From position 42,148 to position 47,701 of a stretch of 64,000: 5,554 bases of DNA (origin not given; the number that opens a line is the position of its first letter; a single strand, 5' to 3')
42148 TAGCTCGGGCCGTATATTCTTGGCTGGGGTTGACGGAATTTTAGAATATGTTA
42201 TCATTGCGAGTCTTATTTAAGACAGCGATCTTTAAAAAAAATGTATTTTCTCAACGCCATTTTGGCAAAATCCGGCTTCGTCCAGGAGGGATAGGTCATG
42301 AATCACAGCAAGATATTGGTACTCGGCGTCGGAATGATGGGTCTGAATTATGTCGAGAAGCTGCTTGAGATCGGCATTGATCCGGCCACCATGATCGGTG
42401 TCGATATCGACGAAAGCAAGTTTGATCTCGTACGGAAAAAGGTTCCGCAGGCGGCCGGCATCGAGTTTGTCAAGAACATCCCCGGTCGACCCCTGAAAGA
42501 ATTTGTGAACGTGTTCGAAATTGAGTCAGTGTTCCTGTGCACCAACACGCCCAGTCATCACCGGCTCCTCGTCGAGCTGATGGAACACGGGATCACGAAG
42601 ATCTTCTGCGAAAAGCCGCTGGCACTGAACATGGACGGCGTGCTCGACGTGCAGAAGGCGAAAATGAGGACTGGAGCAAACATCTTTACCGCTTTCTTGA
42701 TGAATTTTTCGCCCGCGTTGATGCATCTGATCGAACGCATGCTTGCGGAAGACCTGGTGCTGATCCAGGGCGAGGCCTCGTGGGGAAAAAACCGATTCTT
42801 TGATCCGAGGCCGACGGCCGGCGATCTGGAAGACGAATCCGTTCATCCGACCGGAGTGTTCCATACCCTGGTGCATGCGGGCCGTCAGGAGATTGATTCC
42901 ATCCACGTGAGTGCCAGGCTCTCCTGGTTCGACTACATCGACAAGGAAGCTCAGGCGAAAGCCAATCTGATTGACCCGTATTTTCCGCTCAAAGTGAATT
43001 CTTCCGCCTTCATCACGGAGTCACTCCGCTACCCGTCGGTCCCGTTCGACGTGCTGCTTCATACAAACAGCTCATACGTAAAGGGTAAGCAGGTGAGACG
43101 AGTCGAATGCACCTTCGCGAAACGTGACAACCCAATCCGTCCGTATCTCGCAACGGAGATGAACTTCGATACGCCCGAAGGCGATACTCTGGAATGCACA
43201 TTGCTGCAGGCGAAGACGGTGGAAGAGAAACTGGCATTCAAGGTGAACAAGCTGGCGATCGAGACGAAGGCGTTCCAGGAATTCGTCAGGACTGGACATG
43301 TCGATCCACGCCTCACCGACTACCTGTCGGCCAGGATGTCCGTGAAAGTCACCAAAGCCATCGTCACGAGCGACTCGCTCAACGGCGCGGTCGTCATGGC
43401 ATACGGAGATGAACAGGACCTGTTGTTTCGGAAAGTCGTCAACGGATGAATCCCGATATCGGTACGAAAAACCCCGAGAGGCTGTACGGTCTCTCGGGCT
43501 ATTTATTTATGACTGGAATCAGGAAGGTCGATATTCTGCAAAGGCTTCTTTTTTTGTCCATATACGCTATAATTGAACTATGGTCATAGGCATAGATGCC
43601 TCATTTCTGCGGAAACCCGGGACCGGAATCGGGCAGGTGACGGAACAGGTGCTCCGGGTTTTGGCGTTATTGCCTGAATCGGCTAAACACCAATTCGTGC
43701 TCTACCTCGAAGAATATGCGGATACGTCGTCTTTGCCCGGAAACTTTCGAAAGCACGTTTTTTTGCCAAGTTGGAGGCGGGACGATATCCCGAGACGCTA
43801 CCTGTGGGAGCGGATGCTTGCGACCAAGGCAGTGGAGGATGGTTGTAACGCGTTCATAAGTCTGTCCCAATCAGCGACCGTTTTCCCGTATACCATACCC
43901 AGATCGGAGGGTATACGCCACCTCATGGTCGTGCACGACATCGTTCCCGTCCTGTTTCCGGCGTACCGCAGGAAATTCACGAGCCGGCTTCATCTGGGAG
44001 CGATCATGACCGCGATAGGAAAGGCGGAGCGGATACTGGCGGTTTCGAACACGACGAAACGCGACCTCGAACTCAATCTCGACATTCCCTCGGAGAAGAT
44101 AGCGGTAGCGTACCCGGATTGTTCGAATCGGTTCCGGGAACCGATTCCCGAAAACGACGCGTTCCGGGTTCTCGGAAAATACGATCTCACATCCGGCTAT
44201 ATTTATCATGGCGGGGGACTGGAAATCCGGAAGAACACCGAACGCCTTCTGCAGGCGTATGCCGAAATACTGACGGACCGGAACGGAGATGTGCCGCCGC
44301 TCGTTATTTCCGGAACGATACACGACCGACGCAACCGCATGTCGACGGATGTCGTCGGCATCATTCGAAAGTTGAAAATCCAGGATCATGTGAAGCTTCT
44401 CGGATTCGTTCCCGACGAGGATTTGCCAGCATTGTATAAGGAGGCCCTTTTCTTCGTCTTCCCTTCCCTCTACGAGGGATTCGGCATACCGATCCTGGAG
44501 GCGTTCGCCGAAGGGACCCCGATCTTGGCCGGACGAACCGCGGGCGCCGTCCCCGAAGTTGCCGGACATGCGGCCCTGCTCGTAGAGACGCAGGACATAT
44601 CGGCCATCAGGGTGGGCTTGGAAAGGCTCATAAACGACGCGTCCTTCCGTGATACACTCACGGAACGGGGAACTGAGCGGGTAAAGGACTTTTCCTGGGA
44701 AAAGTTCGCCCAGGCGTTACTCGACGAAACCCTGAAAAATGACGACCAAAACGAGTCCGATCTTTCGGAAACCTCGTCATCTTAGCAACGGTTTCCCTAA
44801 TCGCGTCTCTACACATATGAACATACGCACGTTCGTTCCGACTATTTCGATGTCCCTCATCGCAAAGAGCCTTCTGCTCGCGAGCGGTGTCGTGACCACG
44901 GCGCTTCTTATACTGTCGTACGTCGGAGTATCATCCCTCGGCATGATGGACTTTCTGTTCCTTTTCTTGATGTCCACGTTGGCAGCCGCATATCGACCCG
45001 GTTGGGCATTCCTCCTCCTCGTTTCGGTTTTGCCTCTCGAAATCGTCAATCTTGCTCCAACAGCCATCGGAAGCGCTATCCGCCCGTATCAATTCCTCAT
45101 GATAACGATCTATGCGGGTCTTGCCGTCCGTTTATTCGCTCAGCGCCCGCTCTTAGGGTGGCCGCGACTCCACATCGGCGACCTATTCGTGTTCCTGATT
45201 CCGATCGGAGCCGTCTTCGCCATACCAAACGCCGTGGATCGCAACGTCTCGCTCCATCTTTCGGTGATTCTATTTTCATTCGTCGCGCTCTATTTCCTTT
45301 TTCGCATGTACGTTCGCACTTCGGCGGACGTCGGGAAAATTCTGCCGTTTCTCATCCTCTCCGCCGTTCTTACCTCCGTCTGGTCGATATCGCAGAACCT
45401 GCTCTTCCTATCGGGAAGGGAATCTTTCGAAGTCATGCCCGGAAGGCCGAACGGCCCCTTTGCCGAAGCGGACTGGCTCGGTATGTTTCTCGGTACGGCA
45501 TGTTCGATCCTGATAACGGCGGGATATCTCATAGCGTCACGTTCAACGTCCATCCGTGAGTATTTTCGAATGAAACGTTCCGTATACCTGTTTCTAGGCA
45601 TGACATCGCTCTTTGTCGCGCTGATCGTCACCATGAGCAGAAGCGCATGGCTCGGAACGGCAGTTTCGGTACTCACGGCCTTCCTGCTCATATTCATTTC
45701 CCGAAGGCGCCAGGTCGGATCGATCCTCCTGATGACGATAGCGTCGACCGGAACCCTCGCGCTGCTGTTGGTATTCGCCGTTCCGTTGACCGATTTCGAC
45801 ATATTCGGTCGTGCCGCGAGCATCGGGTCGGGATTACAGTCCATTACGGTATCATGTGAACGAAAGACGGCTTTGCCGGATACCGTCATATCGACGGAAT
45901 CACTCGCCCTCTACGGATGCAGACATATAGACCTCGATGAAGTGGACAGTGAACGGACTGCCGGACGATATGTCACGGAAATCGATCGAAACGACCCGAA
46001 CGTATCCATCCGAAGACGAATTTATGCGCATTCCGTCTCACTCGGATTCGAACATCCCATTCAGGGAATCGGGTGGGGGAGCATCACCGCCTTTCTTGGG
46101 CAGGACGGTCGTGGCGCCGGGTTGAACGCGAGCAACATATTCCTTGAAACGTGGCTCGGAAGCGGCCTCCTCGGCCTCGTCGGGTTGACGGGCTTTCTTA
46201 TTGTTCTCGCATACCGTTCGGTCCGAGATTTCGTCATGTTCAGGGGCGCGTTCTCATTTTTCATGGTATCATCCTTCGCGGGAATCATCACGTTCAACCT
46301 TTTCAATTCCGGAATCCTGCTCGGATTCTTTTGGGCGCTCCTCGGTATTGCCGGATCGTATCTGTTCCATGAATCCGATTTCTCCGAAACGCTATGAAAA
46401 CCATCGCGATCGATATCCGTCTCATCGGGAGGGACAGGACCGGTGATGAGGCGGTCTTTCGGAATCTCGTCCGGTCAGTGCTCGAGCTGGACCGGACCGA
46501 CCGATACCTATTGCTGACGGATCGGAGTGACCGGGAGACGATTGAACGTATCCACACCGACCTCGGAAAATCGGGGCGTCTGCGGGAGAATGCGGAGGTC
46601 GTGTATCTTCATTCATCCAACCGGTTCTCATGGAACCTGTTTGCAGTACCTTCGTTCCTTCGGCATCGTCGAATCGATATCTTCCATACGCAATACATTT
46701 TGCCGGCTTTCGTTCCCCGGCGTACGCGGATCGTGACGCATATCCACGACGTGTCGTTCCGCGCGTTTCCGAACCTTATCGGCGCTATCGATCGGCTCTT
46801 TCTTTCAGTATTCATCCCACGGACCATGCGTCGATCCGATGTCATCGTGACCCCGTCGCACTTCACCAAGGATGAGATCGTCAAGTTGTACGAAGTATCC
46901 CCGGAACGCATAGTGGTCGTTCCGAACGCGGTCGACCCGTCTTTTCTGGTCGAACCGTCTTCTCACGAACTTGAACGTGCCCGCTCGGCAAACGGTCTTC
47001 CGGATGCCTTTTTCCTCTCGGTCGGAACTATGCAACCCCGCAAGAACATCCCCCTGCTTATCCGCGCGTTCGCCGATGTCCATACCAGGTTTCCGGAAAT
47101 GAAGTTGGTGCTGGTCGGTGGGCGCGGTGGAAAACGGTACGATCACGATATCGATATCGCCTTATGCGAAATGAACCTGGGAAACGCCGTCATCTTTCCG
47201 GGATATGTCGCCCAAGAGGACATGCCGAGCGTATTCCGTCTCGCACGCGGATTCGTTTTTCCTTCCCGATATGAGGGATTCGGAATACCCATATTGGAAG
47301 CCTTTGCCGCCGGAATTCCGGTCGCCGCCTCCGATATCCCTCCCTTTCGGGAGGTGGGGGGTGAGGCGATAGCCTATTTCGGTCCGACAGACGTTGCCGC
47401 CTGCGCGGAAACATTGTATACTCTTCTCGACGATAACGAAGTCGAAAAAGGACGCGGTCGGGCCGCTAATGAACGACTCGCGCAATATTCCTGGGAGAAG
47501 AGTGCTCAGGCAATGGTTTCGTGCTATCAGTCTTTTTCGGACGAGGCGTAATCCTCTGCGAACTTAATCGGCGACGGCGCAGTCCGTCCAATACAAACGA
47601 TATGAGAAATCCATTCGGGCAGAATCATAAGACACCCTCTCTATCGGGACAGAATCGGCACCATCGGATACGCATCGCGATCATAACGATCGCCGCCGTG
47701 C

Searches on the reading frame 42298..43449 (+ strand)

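Call 13: search_protein_families(library=pfam, proteins=[window:42298-43449:+], max_evalue=0.001)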
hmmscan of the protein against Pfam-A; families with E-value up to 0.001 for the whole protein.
window:42298-43449:+ (383 aa): 1 family
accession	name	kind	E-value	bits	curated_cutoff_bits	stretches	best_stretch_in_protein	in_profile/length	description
PF01408.29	GFO_IDH_MocA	-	1.4e-10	42.3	24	1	5-129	2-116/120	Oxidoreductase family, NAD-binding Rossmann fold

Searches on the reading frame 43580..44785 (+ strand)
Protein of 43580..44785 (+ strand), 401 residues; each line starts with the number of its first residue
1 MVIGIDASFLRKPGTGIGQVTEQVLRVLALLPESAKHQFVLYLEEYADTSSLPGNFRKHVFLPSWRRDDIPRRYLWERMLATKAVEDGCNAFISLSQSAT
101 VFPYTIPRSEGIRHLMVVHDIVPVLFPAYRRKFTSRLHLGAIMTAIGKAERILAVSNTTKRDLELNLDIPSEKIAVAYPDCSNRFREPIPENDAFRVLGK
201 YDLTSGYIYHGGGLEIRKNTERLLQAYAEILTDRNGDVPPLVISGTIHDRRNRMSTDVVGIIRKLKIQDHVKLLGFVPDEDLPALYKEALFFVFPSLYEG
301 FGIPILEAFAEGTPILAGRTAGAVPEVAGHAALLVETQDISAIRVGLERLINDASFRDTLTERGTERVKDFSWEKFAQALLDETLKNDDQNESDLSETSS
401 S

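Call 13: search_protein_families(library=pfam, proteins=[window:43580-44785:+], max_evalue=0.001)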
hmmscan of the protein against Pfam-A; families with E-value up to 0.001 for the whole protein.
window:43580-44785:+ (401 aa): 5 families
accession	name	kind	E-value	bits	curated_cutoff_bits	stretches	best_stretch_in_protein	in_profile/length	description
PF00534.26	Glycos_transf_1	-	1.4e-27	96.7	26.4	1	208-366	18-171/172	Glycosyl transferases group 1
PF13692.12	Glyco_trans_1_4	-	1e-21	78.1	27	1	212-353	8-142/142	Glycosyl transferases group 1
PF20706.3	GT4-conflict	-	3.2e-07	30.1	26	1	218-323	212-316/385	Family 4 Glycosyltransferase in conflict systems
PF13439.12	Glyco_transf_4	-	5.6e-07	30.2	28.5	1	34-178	17-163/170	Glycosyltransferase Family 4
PF13524.12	Glyco_trans_1_2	-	0.00033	21.1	25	1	270-382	28-144/144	Glycosyl transferase-like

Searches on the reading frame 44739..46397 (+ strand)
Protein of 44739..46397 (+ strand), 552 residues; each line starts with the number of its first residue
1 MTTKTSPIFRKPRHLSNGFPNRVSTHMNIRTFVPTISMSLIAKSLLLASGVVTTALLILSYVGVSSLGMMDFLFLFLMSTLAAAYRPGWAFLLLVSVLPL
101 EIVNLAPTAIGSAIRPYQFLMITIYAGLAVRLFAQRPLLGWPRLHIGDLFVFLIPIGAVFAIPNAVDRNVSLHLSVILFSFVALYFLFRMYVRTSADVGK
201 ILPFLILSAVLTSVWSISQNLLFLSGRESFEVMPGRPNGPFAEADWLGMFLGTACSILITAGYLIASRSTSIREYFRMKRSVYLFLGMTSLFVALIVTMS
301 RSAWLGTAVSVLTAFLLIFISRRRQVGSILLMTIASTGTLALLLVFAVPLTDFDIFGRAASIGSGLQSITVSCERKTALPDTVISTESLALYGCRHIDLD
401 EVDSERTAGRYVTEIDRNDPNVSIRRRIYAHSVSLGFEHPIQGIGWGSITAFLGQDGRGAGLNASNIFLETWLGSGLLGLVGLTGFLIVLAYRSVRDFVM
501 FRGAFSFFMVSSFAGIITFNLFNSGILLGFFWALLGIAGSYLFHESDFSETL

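Call 13: search_protein_families(library=pfam, proteins=[window:44739-46397:+], max_evalue=0.001)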
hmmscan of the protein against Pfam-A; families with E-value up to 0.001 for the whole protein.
window:44739-46397:+ (552 aa): 1 family
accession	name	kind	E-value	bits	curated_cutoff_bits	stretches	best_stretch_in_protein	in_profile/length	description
PF04932.20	Wzy_C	-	7.9e-14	52.1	31.7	1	290-483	5-148/149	O-Antigen ligase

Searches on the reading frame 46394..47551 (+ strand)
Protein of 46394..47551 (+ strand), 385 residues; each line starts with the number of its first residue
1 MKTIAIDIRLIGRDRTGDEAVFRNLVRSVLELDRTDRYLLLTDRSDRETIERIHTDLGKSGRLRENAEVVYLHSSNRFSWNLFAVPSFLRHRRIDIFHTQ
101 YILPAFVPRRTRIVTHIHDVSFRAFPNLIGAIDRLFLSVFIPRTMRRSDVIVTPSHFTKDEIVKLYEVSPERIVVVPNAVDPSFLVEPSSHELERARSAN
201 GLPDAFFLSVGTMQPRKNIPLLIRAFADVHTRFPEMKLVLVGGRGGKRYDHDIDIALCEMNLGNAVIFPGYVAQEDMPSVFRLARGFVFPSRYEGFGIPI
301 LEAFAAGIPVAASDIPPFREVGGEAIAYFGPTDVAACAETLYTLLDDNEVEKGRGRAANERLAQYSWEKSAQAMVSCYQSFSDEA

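Call 14: search_protein_families(library=pfam, proteins=[window:46394-47551:+], max_evalue=0.001)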
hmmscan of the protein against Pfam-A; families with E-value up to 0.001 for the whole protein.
window:46394-47551:+ (385 aa): 6 families
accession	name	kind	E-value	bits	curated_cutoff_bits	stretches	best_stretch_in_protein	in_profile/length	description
PF00534.26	Glycos_transf_1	-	5.9e-31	107.7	26.4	1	194-359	5-170/172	Glycosyl transferases group 1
PF13692.12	Glyco_trans_1_4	-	3.3e-27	95.9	27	1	207-347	4-142/142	Glycosyl transferases group 1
PF13439.12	Glyco_transf_4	-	7.7e-18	65.5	28.5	1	72-183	51-169/170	Glycosyltransferase Family 4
PF13579.12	Glyco_trans_4_4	-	9.4e-11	42.7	29.7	1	78-178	57-157/158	Glycosyl transferase 4-like domain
PF20706.3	GT4-conflict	-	1.3e-08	34.7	26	1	194-373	187-384/385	Family 4 Glycosyltransferase in conflict systems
PF13524.12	Glyco_trans_1_2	-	4.1e-05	24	25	1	231-375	10-143/144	Glycosyl transferase-like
